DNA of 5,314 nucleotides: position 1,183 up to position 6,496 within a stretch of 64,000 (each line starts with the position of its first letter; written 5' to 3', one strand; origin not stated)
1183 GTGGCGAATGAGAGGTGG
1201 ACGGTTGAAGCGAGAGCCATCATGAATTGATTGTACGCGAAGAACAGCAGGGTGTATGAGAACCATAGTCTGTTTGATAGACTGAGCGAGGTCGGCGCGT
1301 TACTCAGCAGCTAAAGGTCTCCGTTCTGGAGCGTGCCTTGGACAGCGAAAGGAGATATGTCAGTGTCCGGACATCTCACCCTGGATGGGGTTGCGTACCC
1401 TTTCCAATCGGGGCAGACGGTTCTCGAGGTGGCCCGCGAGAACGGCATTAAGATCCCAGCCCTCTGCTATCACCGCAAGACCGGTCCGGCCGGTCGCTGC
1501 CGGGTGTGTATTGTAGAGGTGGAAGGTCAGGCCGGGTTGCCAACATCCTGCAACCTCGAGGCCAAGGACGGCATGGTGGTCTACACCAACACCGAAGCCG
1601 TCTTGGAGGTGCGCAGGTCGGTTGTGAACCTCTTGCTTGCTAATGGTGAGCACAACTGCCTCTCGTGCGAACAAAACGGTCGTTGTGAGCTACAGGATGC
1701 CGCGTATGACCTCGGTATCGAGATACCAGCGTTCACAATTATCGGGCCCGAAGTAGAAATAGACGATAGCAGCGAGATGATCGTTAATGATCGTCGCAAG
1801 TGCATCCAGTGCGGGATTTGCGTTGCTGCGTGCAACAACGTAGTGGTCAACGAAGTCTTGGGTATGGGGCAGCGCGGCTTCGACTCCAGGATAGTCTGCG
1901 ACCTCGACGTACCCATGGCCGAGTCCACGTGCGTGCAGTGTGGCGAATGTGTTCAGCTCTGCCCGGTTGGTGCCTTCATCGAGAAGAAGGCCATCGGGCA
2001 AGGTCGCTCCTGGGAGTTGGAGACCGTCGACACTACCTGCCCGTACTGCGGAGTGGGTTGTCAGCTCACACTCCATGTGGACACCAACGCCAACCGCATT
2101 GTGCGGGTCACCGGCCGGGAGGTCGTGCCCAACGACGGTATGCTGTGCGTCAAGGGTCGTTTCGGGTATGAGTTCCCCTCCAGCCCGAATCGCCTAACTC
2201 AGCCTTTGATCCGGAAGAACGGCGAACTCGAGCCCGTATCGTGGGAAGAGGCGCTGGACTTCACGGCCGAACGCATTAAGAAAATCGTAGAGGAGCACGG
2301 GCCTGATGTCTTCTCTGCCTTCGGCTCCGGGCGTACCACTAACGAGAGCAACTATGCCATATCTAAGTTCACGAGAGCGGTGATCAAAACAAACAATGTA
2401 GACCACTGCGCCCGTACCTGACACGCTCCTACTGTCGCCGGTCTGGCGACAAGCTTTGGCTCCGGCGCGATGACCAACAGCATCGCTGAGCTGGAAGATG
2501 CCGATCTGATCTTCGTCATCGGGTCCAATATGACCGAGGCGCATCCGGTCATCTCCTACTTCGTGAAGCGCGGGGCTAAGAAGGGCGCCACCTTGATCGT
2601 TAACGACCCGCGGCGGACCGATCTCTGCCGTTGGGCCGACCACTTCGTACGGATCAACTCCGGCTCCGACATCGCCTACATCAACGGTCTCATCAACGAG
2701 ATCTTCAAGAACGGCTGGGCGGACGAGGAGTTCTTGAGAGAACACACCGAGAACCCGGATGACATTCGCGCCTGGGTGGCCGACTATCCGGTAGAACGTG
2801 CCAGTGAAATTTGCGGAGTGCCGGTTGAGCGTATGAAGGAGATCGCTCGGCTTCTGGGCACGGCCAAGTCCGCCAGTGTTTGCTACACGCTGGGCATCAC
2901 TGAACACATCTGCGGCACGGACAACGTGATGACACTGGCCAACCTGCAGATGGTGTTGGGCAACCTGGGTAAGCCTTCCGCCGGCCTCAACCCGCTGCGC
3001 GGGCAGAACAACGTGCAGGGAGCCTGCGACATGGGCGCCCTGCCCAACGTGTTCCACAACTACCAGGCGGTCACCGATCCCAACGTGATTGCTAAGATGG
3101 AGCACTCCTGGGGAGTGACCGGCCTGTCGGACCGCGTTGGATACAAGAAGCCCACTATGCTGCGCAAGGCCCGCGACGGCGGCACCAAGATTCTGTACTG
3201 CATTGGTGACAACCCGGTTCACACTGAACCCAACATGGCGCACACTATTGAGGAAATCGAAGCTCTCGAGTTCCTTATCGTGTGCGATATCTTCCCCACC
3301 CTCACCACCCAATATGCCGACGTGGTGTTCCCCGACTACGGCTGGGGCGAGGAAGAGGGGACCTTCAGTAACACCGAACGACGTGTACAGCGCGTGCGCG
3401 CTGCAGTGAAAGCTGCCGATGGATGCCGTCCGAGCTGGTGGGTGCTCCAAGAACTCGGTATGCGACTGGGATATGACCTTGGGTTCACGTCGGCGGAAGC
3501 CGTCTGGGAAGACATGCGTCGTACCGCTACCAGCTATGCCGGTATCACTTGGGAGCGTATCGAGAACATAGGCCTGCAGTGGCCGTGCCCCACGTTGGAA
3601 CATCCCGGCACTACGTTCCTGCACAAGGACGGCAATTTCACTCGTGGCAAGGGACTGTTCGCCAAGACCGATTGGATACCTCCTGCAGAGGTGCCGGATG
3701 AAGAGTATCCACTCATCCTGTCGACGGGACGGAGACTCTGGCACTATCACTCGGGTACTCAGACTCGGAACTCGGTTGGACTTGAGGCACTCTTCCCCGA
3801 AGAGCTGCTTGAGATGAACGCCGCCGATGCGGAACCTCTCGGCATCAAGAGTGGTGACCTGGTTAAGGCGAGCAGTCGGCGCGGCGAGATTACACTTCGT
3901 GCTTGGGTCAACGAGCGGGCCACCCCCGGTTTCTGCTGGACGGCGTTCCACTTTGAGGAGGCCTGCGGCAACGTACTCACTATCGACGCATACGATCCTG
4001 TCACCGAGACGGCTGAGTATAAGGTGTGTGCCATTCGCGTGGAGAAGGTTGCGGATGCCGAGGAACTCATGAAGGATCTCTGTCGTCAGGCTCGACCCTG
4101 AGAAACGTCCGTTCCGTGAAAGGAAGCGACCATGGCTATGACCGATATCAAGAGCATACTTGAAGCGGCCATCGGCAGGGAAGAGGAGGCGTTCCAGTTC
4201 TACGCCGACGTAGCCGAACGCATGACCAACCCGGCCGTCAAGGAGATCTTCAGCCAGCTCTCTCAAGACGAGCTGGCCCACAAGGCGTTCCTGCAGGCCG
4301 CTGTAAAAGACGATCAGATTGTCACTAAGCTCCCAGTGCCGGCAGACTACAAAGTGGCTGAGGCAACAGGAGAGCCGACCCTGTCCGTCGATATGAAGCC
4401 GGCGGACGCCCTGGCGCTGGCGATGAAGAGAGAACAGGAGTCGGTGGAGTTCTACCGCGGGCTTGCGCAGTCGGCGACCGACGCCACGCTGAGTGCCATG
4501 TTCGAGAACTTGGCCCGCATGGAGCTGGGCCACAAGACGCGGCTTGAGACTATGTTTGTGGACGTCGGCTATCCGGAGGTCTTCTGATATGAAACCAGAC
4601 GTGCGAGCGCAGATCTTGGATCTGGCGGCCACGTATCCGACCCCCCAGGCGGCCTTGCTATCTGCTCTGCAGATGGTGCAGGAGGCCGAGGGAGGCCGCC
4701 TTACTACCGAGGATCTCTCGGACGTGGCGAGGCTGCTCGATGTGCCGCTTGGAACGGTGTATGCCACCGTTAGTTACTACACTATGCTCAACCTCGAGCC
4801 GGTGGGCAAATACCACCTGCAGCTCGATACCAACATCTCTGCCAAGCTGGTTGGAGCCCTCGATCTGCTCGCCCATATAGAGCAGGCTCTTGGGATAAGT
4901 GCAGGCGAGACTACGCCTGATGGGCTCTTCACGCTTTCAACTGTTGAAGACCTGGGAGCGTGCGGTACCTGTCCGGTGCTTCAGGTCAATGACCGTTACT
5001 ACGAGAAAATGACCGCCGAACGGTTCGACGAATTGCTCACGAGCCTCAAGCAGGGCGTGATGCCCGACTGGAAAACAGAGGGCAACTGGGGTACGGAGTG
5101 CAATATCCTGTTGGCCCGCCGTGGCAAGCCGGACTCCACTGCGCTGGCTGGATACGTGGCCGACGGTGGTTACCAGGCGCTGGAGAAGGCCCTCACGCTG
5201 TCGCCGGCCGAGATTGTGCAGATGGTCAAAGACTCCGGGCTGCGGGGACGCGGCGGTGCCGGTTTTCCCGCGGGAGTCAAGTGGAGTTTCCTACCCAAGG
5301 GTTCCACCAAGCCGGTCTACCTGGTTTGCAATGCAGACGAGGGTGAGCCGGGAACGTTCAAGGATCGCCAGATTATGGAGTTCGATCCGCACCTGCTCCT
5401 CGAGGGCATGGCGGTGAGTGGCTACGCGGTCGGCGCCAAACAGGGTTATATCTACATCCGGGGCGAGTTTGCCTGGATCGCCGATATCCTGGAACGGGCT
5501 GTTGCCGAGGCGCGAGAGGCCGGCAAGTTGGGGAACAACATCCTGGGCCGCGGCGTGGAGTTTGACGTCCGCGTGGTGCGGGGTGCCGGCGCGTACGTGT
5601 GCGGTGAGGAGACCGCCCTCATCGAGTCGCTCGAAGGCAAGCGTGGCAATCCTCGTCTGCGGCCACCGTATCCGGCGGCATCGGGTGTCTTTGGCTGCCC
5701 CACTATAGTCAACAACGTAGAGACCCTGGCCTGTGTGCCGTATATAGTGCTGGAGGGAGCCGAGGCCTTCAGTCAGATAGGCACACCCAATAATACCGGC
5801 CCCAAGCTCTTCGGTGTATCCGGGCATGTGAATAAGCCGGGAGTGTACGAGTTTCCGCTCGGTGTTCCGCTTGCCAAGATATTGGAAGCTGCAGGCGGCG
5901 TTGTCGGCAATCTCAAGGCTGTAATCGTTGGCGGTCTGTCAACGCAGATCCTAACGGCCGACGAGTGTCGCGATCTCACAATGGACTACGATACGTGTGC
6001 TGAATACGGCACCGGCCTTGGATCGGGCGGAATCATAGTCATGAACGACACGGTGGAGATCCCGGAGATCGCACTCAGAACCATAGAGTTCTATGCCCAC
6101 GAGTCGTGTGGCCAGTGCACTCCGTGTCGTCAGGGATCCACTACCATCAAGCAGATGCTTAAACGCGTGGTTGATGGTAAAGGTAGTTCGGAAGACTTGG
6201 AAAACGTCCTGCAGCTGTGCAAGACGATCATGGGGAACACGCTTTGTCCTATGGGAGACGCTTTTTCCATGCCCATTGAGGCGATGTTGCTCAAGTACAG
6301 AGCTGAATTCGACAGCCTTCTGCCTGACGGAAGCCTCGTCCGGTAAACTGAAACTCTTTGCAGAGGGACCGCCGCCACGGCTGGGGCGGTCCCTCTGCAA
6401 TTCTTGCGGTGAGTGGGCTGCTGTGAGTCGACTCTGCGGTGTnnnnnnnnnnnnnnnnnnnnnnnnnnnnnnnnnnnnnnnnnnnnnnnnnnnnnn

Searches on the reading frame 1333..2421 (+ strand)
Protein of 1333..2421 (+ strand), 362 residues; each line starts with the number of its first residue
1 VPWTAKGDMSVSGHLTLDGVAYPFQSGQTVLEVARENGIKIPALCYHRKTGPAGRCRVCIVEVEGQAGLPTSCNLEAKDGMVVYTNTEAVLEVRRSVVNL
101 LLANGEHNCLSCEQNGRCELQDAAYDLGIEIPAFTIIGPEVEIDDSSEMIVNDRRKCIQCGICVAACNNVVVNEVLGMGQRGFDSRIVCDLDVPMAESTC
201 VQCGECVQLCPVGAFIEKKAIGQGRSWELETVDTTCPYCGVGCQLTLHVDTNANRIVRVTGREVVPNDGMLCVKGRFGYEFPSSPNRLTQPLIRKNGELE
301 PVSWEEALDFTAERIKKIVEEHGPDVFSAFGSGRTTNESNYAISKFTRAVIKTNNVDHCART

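Call 29: search_protein_families(library=pfam, proteins=[window:1333-2421:+], max_evalue=0.00001)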
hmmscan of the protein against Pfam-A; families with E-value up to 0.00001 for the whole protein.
window:1333-2421:+ (362 aa): 8 families
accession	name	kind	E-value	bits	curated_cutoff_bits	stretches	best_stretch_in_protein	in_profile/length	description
PF13510.11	Fer2_4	-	3e-19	69.3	22.8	1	14-87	5-81/82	2Fe-2S iron-sulfur cluster binding domain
PF00384.28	Molybdopterin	-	3.8e-16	59.5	24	1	287-361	1-80/353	Molybdopterin oxidoreductase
PF10588.14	NADH-G_4Fe-4S_3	-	2.3e-15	56.3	27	1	94-130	1-37/40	NADH-ubiquinone oxidoreductase-G iron-sulfur binding region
PF04879.21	Molybdop_Fe4S4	-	2.2e-14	53.6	22.7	1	230-281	2-52/55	Molybdopterin oxidoreductase Fe4S4 domain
PF12838.12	Fer4_7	-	4.2e-08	34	27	1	156-214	1-52/52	4Fe-4S dicluster domain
PF13187.11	Fer4_9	-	1.2e-06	28.9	27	1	156-214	1-51/52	4Fe-4S dicluster domain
PF13237.11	Fer4_10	-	2.7e-06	27.6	25.5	0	149-167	1-19/53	4Fe-4S dicluster domain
PF00037.32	Fer4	-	7.1e-06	26.1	21.1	0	197-215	5-23/24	4Fe-4S binding domain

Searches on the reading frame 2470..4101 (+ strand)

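Call 29: search_protein_families(library=pfam, proteins=[window:2470-4101:+], max_evalue=0.00001)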
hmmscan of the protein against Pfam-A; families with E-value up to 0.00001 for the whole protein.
window:2470-4101:+ (543 aa): 2 families
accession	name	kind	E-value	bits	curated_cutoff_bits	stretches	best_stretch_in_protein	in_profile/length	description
PF00384.28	Molybdopterin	-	9.5e-44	150.3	24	1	1-330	98-351/353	Molybdopterin oxidoreductase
PF01568.27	Molydop_binding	-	2.1e-28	99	26.8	1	415-521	1-110/110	Molydopterin dinucleotide binding domain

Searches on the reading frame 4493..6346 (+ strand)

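Call 29: search_protein_families(library=pfam, proteins=[window:4493-6346:+], max_evalue=0.00001)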
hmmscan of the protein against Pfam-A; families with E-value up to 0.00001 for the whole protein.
window:4493-6346:+ (617 aa): 5 families
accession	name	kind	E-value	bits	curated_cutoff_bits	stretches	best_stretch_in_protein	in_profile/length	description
PF01512.22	Complex1_51K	-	2.1e-49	167.7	31.2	1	245-416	1-149/150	Nuo51 FMN-binding domain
PF01257.25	2Fe-2S_thioredx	-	7.9e-38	130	24.8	1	44-186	4-145/145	Thioredoxin-like [2Fe-2S] ferredoxin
PF10589.14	NADH_4Fe-4S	-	2.5e-27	95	23.5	1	526-607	2-83/85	NADH-ubiquinone oxidoreductase-F iron-sulfur binding region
PF22461.2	SLBB_2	-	1.3e-09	38.5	27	1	438-498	1-66/79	SLBB domain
PF10531.15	SLBB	-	6.3e-09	36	27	1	440-473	2-35/55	SLBB domain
